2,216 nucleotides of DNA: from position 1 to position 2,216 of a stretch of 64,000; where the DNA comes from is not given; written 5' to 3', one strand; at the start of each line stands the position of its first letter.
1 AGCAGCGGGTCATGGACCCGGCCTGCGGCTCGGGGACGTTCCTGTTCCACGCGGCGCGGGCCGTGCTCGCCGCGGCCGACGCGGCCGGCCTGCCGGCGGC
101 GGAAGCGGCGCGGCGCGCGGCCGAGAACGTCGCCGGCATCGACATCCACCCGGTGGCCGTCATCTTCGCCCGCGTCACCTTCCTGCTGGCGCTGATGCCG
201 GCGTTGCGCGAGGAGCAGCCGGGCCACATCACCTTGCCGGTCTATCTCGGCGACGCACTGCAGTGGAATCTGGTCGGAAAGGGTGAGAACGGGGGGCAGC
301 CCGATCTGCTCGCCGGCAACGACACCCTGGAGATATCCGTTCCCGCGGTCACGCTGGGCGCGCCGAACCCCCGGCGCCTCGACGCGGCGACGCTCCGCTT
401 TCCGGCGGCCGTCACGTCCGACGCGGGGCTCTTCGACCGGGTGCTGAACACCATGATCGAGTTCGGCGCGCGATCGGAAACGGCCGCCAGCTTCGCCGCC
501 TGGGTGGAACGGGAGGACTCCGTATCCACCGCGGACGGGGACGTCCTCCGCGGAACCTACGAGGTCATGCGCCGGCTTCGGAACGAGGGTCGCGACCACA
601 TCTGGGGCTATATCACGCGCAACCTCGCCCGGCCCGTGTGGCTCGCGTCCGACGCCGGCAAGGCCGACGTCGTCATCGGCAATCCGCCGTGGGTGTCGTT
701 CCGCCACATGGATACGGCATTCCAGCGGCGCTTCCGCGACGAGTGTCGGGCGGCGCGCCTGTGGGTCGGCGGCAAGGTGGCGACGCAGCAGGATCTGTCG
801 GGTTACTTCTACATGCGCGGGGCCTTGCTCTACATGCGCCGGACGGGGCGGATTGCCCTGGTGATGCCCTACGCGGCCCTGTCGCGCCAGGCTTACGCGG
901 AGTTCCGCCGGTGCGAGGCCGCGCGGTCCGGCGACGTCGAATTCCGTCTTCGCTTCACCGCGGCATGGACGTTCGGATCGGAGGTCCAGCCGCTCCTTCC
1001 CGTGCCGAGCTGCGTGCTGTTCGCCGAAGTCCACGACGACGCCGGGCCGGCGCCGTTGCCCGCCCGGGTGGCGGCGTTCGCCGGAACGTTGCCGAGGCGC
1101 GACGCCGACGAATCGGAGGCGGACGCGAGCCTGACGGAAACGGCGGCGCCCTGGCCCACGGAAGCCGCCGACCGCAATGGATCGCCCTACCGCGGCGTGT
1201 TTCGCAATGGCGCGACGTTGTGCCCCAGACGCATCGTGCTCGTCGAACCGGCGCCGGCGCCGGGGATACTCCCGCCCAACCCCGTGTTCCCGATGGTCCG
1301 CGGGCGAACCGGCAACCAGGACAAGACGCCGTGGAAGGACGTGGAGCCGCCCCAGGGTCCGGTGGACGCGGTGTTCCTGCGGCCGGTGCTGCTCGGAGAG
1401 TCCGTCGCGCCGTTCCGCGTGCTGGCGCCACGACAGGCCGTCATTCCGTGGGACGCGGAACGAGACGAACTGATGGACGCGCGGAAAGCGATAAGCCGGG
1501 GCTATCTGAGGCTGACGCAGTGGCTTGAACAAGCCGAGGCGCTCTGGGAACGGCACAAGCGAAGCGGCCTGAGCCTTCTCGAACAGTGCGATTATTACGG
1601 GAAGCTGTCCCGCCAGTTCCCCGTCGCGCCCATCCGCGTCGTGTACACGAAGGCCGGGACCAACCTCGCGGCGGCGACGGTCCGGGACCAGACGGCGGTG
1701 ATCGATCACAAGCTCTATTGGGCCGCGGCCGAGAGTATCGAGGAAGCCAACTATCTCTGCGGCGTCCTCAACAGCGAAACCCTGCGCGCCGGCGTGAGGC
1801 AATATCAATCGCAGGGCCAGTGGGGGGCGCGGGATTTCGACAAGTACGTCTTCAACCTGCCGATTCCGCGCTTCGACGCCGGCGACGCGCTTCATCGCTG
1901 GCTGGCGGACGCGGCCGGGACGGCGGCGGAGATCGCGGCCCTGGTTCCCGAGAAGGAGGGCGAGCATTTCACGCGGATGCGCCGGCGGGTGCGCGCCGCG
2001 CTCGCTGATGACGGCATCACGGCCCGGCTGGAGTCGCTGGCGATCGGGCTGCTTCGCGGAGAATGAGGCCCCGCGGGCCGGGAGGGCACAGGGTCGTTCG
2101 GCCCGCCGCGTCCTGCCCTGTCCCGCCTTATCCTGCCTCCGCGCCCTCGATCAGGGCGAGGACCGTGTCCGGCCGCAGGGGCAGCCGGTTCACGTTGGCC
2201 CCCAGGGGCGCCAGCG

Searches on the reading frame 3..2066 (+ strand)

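Call 51: search_protein_families(library=pfam, proteins=[window:3-2066:+], max_evalue=0.00001)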
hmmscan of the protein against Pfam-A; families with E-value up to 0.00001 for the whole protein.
window:3-2066:+ (687 aa): 2 families
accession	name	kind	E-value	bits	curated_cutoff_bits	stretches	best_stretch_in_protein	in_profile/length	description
PF07669.17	Eco57I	-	1.2e-08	35.7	25.3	1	41-302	1-150/171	Eco57I restriction-modification methylase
PF02384.22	N6_Mtase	-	4.2e-07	30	20.4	0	217-297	122-192/311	N-6 DNA Methylase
